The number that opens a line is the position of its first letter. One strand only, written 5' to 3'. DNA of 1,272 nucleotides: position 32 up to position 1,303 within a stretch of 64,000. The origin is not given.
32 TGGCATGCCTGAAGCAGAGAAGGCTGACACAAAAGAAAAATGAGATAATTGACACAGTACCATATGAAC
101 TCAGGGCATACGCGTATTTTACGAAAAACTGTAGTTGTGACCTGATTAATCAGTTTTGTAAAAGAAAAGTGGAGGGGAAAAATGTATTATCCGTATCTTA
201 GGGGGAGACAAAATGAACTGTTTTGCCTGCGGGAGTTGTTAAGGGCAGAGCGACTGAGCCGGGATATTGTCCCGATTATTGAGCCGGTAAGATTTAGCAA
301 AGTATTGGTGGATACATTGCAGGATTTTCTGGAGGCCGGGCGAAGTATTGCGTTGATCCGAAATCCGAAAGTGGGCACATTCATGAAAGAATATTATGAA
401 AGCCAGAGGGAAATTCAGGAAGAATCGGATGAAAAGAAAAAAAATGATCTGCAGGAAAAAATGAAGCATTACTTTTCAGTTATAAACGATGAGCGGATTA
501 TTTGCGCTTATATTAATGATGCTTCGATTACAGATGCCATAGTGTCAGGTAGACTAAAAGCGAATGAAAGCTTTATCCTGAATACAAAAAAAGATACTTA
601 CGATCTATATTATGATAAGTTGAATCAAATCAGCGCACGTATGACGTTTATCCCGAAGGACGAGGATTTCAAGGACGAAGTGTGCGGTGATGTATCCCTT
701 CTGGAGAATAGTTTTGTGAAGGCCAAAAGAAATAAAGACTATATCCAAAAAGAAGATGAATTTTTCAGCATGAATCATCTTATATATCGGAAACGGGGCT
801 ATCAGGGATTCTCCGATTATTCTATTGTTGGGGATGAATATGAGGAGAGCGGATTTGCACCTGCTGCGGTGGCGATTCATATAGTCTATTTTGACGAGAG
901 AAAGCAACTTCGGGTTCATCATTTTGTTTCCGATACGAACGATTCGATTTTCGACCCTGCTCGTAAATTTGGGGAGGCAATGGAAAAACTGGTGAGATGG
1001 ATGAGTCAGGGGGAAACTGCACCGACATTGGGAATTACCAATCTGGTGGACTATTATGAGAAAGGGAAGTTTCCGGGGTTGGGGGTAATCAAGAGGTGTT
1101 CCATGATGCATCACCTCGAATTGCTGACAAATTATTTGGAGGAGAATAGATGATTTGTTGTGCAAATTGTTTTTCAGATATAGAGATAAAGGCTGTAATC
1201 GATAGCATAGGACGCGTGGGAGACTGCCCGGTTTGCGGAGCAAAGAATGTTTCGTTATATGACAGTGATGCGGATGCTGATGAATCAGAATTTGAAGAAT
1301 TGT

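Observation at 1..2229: Uncharacterised three-gene sce7726/sce7725/RES cassette in the BREX variable slot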

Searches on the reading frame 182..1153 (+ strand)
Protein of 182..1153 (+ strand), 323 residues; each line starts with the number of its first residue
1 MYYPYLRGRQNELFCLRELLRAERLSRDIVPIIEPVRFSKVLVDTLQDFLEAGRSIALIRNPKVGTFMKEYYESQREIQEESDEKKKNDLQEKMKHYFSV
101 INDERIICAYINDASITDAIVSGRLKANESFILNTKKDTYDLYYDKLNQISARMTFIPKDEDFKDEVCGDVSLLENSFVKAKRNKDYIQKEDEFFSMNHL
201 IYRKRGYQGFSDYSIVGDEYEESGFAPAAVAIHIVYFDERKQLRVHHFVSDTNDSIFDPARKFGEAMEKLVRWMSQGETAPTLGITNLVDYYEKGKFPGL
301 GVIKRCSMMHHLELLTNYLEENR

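Call 5: search_protein_families(library=pfam, proteins=[window:182-1150:+], max_evalue=0.01)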
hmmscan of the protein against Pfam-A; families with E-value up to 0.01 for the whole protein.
window:182-1150:+ (323 aa): 0 families

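Call 6: search_protein_families(library=padloc, proteins=[window:182-1150:+], max_evalue=0.01)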
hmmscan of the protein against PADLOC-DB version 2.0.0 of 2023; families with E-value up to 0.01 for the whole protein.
window:182-1150:+ (323 aa): 0 families

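Call 7: search_protein_families(library=ncbifam, proteins=[window:182-1150:+], max_evalue=0.01)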
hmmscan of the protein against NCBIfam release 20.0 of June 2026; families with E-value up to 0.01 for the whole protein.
window:182-1150:+ (323 aa): 1 family
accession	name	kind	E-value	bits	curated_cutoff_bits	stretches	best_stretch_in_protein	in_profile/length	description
NF033831.1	sce7725_fam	subfamily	1.9e-94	316.9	60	1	2-319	1-312/312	sce7725 family protein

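Call 9: find_encoding_contigs(protein=window:182-1153:+, flank=10000, max_places=8)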
Protein window:182-1153:+ (323 aa): 1 contig read that carries it; 1 place shown.
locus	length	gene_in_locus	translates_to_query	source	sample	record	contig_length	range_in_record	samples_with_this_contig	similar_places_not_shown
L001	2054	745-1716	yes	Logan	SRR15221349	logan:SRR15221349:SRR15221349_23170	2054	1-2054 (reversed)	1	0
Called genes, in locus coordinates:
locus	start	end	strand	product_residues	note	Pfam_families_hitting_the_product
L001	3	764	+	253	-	?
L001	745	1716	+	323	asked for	-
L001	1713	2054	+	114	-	?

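Call 13: search_protein_families(library=pfam, proteins=[window:182-1150:+], max_evalue=10)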
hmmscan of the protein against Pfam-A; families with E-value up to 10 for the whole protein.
window:182-1150:+ (323 aa): 2 families
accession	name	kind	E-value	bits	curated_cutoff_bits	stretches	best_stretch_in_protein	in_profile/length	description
PF20840.3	DUF5382_N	-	0.046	14.4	27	1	51-116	45-110/132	Family of unknown function (DUF5382) N-terminal domain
PF05712.18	MRG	-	0.092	12.6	22.8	1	32-99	21-95/190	MRG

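Call 17: find_homologous_proteins(query=window:182-1150:+, max_evalue=0.001)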
Query window:182-1150:+ (323 aa): 3264 proteins with E <= 0.001 among 4582 candidates; the best 120 are listed.
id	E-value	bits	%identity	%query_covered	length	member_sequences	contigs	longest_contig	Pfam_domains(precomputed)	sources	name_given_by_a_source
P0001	3.0e-214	728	100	100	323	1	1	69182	-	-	-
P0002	3.3e-136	471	63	100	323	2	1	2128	-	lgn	-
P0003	1.5e-126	440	59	100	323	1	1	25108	-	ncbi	-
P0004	6.8e-118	411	56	100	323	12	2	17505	-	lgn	-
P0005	6.7e-117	408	56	100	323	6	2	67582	-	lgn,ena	-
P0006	4.9e-116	405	56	100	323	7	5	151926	-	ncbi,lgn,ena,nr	ncbi:MAG: sce7725 family protein [Lachnospiraceae bacterium]|nr:sce7725 family protein [Lachnospirac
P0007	7.1e-116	405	58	99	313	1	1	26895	-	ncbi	-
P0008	2.1e-115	403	57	99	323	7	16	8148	-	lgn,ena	-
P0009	5.9e-115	402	56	99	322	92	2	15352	-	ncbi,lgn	ncbi:MAG: sce7725 family protein [Acetivibrio ethanolgignens]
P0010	7.1e-115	401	55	99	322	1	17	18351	-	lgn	-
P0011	9.0e-115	401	57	100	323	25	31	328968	-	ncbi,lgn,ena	-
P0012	1.9e-114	400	56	100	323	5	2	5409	-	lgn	-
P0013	2.1e-114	400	55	99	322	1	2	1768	-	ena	-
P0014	3.2e-114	399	56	100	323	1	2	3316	-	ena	-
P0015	6.3e-114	398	55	99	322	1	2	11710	-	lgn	-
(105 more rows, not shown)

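Call 18: find_encoding_contigs(protein=P0003, flank=10000, max_places=3)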
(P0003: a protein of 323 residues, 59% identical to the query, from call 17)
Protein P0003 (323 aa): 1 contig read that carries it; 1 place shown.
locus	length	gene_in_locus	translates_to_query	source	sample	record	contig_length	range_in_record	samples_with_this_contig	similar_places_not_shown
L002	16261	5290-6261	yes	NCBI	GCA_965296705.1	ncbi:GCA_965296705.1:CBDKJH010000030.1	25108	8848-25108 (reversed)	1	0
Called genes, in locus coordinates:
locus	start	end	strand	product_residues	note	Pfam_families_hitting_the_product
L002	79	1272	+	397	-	PF02348:CTP_transf_3, PF08282:Hydrolase_3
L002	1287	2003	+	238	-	PF00535:Glycos_transf_2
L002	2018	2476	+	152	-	PF04138:GtrA_DPMS_TM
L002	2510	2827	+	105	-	-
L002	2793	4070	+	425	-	-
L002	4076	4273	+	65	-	-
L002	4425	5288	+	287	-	PF26915:Phage_P4_cII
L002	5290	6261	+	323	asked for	-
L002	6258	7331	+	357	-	PF08808:RES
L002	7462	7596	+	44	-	-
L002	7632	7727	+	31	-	-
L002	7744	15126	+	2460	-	PF01807:Zn_ribbon_DnaG, PF08275:DNAG_N, PF13155:Toprim_2 (faint), PF00078:RVT_1 (weak)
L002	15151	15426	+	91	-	-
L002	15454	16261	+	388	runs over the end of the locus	PF01844:HNH (weak)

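Call 19: find_encoding_contigs(protein=P0006, flank=10000, max_places=3)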
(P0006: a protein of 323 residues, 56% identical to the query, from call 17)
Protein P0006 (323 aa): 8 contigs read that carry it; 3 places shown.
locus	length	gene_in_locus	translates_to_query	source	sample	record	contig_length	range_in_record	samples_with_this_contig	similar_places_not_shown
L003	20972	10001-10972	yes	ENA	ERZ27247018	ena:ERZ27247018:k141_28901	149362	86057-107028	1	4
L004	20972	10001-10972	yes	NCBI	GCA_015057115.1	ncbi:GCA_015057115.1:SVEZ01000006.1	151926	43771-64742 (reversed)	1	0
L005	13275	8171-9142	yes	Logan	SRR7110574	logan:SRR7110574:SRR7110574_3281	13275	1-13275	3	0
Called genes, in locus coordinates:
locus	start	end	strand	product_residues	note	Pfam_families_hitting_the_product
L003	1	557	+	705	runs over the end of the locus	PF00009:GTP_EFTU, PF22042:EF-G_D2, PF03144:GTP_EFTU_D2, PF14492:EFG_III, PF16658:RF3_C (weak), PF03764:EFG_IV, PF00679:EFG_C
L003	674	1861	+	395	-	PF00009:GTP_EFTU, PF03144:GTP_EFTU_D2, PF03143:GTP_EFTU_D3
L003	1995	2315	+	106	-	-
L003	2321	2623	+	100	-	PF00702:Hydrolase, PF13419:HAD_2, PF13242:Hydrolase_like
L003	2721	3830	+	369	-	PF01381:HTH_3, PF12844:HTH_19, PF13489:Methyltransf_23, PF05175:MTS (weak), PF13847:Methyltransf_31, PF08241:Methyltransf_11, PF08242:Methyltransf_12, PF13649:Methyltransf_25, +1 more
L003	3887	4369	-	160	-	PF12844:HTH_19 (weak), PF01381:HTH_3 (weak), PF13443:HTH_26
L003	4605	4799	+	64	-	-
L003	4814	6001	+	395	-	PF14657:Arm-DNA-bind_4 (weak), PF14659:Phage_int_SAM_3, PF00589:Phage_integrase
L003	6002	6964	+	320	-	PF06970:RepA_N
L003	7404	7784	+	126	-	PF21983:NikA-like (weak), PF05713:MobC (weak)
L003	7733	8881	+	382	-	PF03432:Relaxase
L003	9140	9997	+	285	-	PF26915:Phage_P4_cII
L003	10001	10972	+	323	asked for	-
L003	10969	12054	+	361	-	PF08808:RES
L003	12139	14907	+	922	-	PF13181:TPR_8 (faint), PF00515:TPR_1 (faint), PF07719:TPR_2 (faint)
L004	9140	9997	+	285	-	PF26915:Phage_P4_cII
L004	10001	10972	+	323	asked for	-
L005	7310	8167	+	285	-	PF26915:Phage_P4_cII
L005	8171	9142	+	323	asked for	-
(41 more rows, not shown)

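Call 20: find_encoding_contigs(protein=P0011, flank=10000, max_places=4)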
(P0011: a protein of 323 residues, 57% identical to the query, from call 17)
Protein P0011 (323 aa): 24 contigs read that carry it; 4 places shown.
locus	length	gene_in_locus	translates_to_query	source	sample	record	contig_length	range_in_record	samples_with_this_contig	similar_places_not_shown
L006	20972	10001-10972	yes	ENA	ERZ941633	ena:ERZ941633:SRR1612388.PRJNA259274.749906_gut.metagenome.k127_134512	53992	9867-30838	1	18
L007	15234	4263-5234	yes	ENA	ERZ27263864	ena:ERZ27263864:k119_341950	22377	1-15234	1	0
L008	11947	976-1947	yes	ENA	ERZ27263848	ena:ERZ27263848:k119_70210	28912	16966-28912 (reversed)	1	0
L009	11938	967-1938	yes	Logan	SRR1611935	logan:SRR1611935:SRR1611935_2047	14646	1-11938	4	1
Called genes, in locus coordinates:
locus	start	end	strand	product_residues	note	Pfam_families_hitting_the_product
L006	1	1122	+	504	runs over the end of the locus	PF04055:Radical_SAM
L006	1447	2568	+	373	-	-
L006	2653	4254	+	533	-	PF07228:SpoIIE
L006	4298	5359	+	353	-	PF01541:GIY-YIG, PF26915:Phage_P4_cII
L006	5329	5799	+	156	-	PF04073:tRNA_edit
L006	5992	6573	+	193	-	PF00440:TetR_N, PF14278:TetR_C_8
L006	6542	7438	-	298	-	PF02645:DegV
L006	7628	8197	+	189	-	PF03729:DUF308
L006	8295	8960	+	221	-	PF06541:ABC_trans_CmpB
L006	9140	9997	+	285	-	PF26915:Phage_P4_cII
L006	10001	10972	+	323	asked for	-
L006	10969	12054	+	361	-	PF08808:RES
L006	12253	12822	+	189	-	-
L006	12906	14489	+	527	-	-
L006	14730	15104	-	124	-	PF12670:DUF3792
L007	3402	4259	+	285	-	PF26915:Phage_P4_cII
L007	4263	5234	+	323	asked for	-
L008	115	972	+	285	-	PF26915:Phage_P4_cII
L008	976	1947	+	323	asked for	-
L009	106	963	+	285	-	PF26915:Phage_P4_cII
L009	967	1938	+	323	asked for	-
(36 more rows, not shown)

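Call 22: search_protein_families(library=padloc, proteins=[window:182-1150:+], max_evalue=10)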
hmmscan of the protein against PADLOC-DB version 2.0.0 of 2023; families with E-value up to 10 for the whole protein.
window:182-1150:+ (323 aa): 0 families

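Call 33: find_related_loci(query=A1, collection=genome_contigs, flank=10000)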
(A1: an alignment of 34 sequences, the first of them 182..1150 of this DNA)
Query A1 (323 aa) in genome_contigs; peptide patterns used: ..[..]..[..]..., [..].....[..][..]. (x = any residue, [..] = any of these).
356 stretches matched a pattern; 346 encode a relative of the query (tblastn E <= 1e-3); the best 80 are kept; 80 distinct loci.
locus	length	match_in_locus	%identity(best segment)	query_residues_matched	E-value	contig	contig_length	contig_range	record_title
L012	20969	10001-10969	61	1-323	2e-132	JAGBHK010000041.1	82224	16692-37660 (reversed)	MAG: Lachnospiraceae bacterium isolate RGIG9121 Water_deer_Rectum.Co__c1373209, whole genome shotgun sequence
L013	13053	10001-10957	56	1-319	7e-121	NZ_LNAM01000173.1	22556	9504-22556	Acetivibrio ethanolgignens strain ACET-33324 ACET-33324.Scaf48, whole genome shotgun sequence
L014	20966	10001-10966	56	1-322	8e-121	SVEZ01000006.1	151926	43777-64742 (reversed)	MAG: Lachnospiraceae bacterium isolate SIG319 NODE_161_length_151926_cov_25.211704, whole genome shotgun sequence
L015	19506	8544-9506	54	1-321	1e-115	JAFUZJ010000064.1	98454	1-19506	MAG: Lachnospiraceae bacterium isolate RGIG4964 Roe_deer_Rumen-4__c218522, whole genome shotgun sequence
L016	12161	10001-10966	56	1-322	2e-114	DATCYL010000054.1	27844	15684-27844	MAG TPA_asm: Lachnospiraceae bacterium isolate SMAG_U7464 k141_302326, whole genome shotgun sequence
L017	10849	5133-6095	51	1-321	2e-108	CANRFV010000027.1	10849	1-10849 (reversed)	MAG: uncultured Clostridia bacterium isolate Lapin-023__bin100 genome assembly, contig: Lapin-023__NODE_7865_length_1084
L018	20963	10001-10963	52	1-320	1e-107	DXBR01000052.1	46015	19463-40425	MAG TPA_asm: Candidatus Anaerobutyricum stercoris isolate CHK179-28034 CHK179__C87737_L46015_SAMEA5754823, whole genome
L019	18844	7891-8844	55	1-319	1e-107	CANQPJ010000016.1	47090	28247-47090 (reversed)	MAG: uncultured Lachnospiraceae bacterium isolate Lapin-012__bin37 genome assembly, contig: Lapin-012__NODE_1354_length_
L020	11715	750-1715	49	1-322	9e-107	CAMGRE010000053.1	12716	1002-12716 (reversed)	MAG: uncultured bacterium isolate SRR11551381_bin.71_metaWRAP_v1.3_MAG genome assembly, contig: ERZ11474004.3163, whole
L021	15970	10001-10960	50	1-320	4e-105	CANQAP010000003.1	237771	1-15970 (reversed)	MAG: uncultured Lachnospiraceae bacterium isolate Lapin-002__bin87 genome assembly, contig: Lapin-002__NODE_27_length_23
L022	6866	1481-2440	50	1-320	4e-105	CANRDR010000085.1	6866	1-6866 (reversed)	MAG: uncultured Bacilli bacterium isolate Lapin-025__bin65 genome assembly, contig: Lapin-025__NODE_8395_length_6866_cov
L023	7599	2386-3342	49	1-320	3e-104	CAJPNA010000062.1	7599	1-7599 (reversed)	MAG: uncultured Carnobacterium sp. isolate SRR9217391-mag-bin.7 genome assembly, contig: SRR9217391-mag-bin.7_1939, whol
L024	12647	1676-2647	51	1-323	4e-103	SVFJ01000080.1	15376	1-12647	MAG: Lachnospiraceae bacterium isolate SIG329 NODE_67297_length_15376_cov_1.597613, whole genome shotgun sequence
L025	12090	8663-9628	51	1-321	3e-103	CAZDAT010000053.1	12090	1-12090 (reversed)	MAG TPA_asm: uncultured Lachnospiraceae bacterium isolate SRP225648_co1_707 genome assembly, contig: NODE_13412_length_1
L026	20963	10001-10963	51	1-321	1e-102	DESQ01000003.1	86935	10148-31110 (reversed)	MAG TPA_asm: Lachnospiraceae bacterium UBA3310 UBA3310_contig_23, whole genome shotgun sequence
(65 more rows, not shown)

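Call 44: predict_structure(alignment_id=A1)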
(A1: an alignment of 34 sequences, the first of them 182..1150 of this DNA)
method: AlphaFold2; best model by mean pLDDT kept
length: 323 residues; sequences in the alignment: 34
mean_pLDDT: 87.6   pTM: 0.88
mean pLDDT of the five models: 87.6, 81.9, 77.8, 75.6, 71.1
residues with pLDDT >= 90: 196; 70-90: 89; 50-70: 35; < 50: 3
segments of 3 or more residues with pLDDT < 50: 223-225
pLDDT, mean of each block of 10 residues (from residue 1): 93 96 96 95 98 98 92 94 97 96 97 90 90 80 67 82 60 84 83 91 85 73 61 91 92 78 93 81 93 91 92 94 79
secondary structure, 60 per line:
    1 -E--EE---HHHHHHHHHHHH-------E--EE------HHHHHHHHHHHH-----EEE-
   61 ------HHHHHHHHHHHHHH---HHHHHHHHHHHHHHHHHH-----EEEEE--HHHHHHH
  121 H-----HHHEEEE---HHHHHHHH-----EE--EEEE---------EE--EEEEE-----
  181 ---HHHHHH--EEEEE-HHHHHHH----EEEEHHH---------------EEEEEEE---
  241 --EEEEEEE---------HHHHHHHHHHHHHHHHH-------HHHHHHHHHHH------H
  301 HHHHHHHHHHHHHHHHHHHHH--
elements in order: H10-21 H40-51 E57-59 H67-80 H84-101 E107-111 H114-121 E130-133 H137-144 E154-157 E171-175 H184-189 E192-196 H198-204 E209-212 E231-237 E243-249 H259-275 H283-293 H300-321

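Call 47: fold_search(model_id=the predicted structure, library=pdb)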
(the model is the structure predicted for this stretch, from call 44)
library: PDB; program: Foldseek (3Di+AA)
matches with E <= 10: 988; with E <= 0.001: 0
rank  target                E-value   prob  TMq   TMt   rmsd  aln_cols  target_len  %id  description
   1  5tch_A                4.7e-03  0.84  0.26  0.31  11.7       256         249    8  Crystal structure of tryptophan synthase from M. tuberculosis - ligand-free form, TrpA-G66V mutant (released 2017-05-31)
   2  5tcf_C                5.0e-03  0.82  0.26  0.31  11.3       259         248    8  Crystal structure of tryptophan synthase from M. tuberculosis - ligand-free form (released 2017-05-31)
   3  5tci_C                7.1e-03  0.77  0.26  0.32  11.4       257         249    8  Crystal structure of tryptophan synthase from M. tuberculosis - BRD4592-bound form (released 2017-05-31)
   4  8k7m_A                8.5e-03  0.96  0.34  0.44   9.8       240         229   10  De novo design protein -T01 (released 2024-07-31)
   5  5tch_C                9.6e-03  0.75  0.26  0.32  11.0       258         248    9  Crystal structure of tryptophan synthase from M. tuberculosis - ligand-free form, TrpA-G66V mutant (released 2017-05-31)
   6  5tcj_C                9.6e-03  0.75  0.26  0.32  11.2       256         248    7  Crystal structure of tryptophan synthase from M. tuberculosis - aminoacrylate and BRD4592-bound form (released 2017-05-31)
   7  8k7m_B                1.6e-02  0.92  0.33  0.44   9.8       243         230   11  De novo design protein -T01 (released 2024-07-31)
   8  5tcf_G                1.6e-02  0.66  0.26  0.32  10.4       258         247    7  Crystal structure of tryptophan synthase from M. tuberculosis - ligand-free form (released 2017-05-31)
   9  6e9p_C                2.3e-02  0.60  0.26  0.32  10.2       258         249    7  Crystal structure of tryptophan synthase from M. tuberculosis - open form with BRD0059 bound (released 2018-08-08)
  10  3deq_A                2.6e-02  0.89  0.35  0.33   8.5       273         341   10  Crystal structure of dipeptide epimerase from Thermotoga maritima complexed with L-Ala-L-Leu dipeptide (released 2008-11-25)
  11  5tcf_E                2.6e-02  0.57  0.26  0.32  11.1       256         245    8  Crystal structure of tryptophan synthase from M. tuberculosis - ligand-free form (released 2017-05-31)
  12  5ocw_A                2.6e-02  0.44  0.24  0.29  11.6       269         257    8  Structure of Mycobacterium tuberculosis tryptophan synthase in space group F222 (released 2017-07-12)
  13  4qcc_A                2.8e-02  0.80  0.31  0.36  16.1       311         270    9  Structure of a cube-shaped, highly porous protein cage designed by fusing symmetric oligomeric domains (released 2014-11-19)
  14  2zad_A                3.3e-02  0.80  0.33  0.31   8.5       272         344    9  Crystal Structure of Muconate Cycloisomerase from Thermotoga maritima MSB8 (released 2008-04-08)
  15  4mf4_E                3.8e-02  0.21  0.19  0.22  14.1       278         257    8  Crystal structure of a HpcH/Hpal aldolase/citrate lyase family protein from Burkholderia cenocepacia J2315 (released 2013-09-04)
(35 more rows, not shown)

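Call 48: fold_search(model_id=the predicted structure, library=viral)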
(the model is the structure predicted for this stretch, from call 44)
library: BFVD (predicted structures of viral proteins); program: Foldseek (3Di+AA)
matches with E <= 10: 476; with E <= 0.001: 1
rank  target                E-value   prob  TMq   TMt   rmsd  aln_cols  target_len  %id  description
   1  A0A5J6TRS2            6.0e-08  1.00  0.58  0.51   6.9       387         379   13  Uncharacterized protein [Gordonia phage Powerball]
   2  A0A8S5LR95            5.9e-03  0.47  0.28  0.22  24.1       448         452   10  Uncharacterized protein [Myoviridae sp. ctSGr1]
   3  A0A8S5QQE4            1.9e-02  0.47  0.30  0.17  12.1       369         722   11  Uncharacterized protein [Myoviridae sp. ctgXL3]
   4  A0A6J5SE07            2.3e-02  0.69  0.28  0.12  10.5       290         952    7  Tip attachment protein J central straight fiber domain-containing protein [uncultured Caudovirales phage]
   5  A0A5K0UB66            3.9e-02  0.14  0.22  0.19  18.9       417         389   11  Uncharacterized protein [Yasminevirus sp. GU-2018]
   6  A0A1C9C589            4.2e-02  0.57  0.21  0.28   9.1       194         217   12  Putative glycerophosphodiester phosphodiesterase [Heterosigma akashiwo virus 01]
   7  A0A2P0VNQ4            6.7e-02  0.23  0.15  0.25  11.9       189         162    9  LabA-like/DUF88 superfamily protein [Tetraselmis virus 1]
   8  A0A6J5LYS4            7.1e-02  0.54  0.37  0.39  10.5       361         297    9  Uncharacterized protein [uncultured Caudovirales phage]
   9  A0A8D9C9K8            7.6e-02  0.41  0.29  0.37   9.5       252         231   11  Putative methylenetetrahydrofolate reductase [uncultured marine phage]
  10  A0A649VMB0            8.5e-02  0.21  0.27  0.29  13.6       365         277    9  Queuine tRNA-ribosyltransferase [Arthrobacter phage Mufasa8]
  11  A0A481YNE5            9.6e-02  0.10  0.15  0.15  17.1       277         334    9  Uncharacterized protein [Pithovirus LCDPAC02]
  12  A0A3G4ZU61            1.1e-01  0.23  0.24  0.22  10.3       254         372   11  GH18 domain-containing protein [Edafosvirus sp.]
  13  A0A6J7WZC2            1.2e-01  0.08  0.14  0.18  23.6       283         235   10  Uncharacterized protein [uncultured Caudovirales phage]
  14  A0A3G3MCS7            1.5e-01  0.30  0.28  0.32   9.6       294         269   11  Peptidase [Escherichia phage OLB35]
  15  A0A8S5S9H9            2.0e-01  0.47  0.41  0.43   9.9       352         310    8  Uncharacterized protein [Myoviridae sp. ctByu2]
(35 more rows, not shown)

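Call 53: search_solved_structures(query=A3, max_evalue=1)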
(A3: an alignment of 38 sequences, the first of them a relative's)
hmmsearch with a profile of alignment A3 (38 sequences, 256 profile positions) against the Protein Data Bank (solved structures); distinct sequences matched with E-value up to 1: 4.
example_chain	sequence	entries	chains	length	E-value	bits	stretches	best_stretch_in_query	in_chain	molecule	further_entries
9gkr_A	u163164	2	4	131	0.58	12.8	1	139-191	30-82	Transcriptional regulator, PadR-like family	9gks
9wi1_A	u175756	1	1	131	0.6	12.7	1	140-190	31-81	Transcriptional regulator, PadR-like family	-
9iij_A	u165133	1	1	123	0.64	12.6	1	140-192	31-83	Transcriptional regulator, PadR-like family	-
7xup_A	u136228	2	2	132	0.98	12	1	140-191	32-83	Transcriptional regulator, PadR-like family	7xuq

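Call 55: search_solved_structures(query=A1, max_evalue=1)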
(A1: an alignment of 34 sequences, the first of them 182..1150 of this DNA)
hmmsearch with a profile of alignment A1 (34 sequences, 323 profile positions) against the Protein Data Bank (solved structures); distinct sequences matched with E-value up to 1: 0.

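Call 65: search_dna_similar(query=window:182-1150:+, collection=phages, mode=protein, max_evalue=1, max_rows=25)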
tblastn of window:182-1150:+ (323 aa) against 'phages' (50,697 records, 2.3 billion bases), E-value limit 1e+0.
Records with a match: 3; places in all: 3; records where one place covers at least 80% of the query: 3.
Best place of each record, by identity: <60% 3.
By first word of the organism name: Listeria 1; Bacteriophage 1; Salmonella 1.
By host as written in the record: Listeria monocytogenes 1; - 1; Homo sapiens 1.
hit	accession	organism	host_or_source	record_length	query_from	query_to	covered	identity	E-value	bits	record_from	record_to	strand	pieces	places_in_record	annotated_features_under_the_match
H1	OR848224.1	Listeria phage LM 4-14-1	Listeria monocytogenes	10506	1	323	100%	34.3%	1e-44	168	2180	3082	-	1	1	record has no annotation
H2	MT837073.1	Bacteriophage sp.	human fecal samples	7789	1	321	99%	31.7%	1e-31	130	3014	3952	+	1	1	record has no annotation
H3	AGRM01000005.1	Salmonella enterica subsp. houtenae str. ATCC BAA-1581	Homo sapiens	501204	1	320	99%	31.0%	9e-29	122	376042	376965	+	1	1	hypothetical protein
